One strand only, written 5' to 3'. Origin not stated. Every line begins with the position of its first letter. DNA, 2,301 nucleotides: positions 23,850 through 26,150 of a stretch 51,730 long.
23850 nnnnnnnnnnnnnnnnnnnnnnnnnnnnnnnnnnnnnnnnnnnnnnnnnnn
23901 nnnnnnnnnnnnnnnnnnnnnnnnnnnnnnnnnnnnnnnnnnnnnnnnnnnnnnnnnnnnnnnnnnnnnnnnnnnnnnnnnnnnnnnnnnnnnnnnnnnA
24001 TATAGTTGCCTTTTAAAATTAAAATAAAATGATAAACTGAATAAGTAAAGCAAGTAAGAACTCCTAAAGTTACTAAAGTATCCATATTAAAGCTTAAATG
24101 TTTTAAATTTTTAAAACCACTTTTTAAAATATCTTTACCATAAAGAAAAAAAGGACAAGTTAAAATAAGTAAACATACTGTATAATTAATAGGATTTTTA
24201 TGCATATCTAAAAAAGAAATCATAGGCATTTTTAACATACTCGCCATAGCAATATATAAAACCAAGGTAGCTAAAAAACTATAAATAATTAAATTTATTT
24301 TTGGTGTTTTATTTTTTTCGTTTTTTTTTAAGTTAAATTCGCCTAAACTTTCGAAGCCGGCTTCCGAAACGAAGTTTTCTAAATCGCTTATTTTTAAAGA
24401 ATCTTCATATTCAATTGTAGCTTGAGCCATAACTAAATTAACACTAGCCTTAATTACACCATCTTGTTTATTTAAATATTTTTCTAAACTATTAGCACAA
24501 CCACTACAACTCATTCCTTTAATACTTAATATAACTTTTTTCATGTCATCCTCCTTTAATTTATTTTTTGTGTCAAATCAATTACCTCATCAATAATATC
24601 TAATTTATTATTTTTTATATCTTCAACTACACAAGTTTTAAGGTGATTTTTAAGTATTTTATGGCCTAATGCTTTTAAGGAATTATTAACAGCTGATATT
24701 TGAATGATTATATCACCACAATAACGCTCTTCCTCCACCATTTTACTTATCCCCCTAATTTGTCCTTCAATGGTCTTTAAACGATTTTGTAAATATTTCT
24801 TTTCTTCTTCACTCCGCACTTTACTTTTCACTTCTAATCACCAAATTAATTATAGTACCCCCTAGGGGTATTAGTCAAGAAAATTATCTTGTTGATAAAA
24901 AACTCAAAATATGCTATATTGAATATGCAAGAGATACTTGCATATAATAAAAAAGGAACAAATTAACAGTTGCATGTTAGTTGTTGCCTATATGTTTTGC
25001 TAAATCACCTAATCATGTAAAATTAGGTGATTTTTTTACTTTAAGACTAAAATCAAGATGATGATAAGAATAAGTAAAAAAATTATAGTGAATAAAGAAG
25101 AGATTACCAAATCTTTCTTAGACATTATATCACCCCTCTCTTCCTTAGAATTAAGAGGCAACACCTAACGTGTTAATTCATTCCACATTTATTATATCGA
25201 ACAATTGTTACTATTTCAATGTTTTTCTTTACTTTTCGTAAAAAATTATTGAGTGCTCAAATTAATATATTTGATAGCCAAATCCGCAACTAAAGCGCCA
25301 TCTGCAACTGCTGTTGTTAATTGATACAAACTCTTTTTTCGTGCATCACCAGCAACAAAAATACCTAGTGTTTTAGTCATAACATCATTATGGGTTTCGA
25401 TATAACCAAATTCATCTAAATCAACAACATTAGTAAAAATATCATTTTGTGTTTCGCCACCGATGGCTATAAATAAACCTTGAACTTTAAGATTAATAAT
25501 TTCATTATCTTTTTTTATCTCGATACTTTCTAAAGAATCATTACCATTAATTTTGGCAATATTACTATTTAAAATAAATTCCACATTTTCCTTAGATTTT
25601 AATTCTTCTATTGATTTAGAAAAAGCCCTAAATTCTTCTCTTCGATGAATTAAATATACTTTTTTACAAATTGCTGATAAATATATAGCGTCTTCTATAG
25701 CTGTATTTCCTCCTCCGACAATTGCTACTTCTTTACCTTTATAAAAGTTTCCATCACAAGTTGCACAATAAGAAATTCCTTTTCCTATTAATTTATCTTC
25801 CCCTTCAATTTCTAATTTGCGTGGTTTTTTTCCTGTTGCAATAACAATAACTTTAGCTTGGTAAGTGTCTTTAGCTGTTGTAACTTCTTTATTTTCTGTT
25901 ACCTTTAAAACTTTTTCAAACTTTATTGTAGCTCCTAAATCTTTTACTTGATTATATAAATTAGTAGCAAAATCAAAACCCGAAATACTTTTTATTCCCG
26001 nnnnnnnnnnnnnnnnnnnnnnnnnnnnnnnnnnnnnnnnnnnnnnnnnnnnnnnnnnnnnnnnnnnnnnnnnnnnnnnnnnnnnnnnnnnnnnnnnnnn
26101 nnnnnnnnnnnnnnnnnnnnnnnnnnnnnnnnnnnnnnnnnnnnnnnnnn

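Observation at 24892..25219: Unannotated 29-aa hydrophobic peptide gene with a convergent small-RNA unit: type I toxin-antitoxin-like locus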

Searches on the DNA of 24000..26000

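Call 4: search_rna_families(source=window, start=24000, end=26000, threshold=evalue, max_evalue=10)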
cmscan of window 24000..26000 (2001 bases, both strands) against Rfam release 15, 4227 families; matches with E-value up to 10: 3.
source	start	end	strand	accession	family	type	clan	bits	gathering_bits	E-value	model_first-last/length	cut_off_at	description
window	24817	24927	-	RF00038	PrfA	Cis-reg; thermoregulator;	-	22.4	88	4.2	1-132/132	no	PrfA thermoregulator UTR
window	24187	24272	-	RF02181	ST7-AS2_1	Gene; lncRNA;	-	14.8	80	7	1-72/72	no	ST7 antisense RNA 2 conserved region 1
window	25075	25160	-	RF01673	PhrS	Gene; sRNA;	-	10.9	37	9.1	1-212/212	no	PhrS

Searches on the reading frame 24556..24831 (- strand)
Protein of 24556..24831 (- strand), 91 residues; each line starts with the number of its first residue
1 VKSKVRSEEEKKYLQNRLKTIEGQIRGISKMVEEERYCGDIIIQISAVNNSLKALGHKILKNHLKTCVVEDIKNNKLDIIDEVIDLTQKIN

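Call 7: search_protein_families(library=pfam, proteins=[window:24556-24831:-], max_evalue=10)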
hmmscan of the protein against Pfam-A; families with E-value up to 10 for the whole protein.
window:24556-24831:- (91 aa): 5 families
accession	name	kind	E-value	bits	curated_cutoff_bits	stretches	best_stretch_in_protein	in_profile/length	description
PF02583.22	Trns_repr_metal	-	1.2e-28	99.8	22.8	1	10-88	1-77/78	Metal-sensitive transcriptional repressor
PF19478.4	TrbL_2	-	0.014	15.6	27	1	37-90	47-100/174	TrbL/VirB6 plasmid conjugal transfer like protein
PF01912.23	eIF-6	-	0.061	13.2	25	1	43-85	85-127/197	eIF-6 family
PF19903.4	DUF6376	-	0.12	13.1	27.3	1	3-90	25-113/116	Family of unknown function (DUF6376)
PF10372.14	CdaS_N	-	0.82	10.3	27.2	1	1-38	1-38/69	Diadenylate cyclase CdaS, N-terminal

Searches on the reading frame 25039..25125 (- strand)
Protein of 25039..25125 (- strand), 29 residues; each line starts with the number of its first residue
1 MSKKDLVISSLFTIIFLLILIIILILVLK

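Call 7: search_protein_families(library=pfam, proteins=[window:25039-25125:-], max_evalue=10)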
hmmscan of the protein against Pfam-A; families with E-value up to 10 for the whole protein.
seq(29 aa): 0 families

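Call 56: search_protein_families(library=ncbifam, proteins=[window:25039-25125:-], max_evalue=10)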
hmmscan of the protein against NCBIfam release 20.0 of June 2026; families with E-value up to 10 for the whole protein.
seq(29 aa): 2 families
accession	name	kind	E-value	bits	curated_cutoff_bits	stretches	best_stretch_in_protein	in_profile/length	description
NF040668.1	regulator_TseB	equivalog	1.6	8.4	200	1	1-22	1-22/161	cell wall elongation/penicillin-binding protein regulator TseB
NF038277.1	accessory_MacP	equivalog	9.2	6.8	45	1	7-28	77-98/98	cell wall synthase accessory phosphoprotein MacP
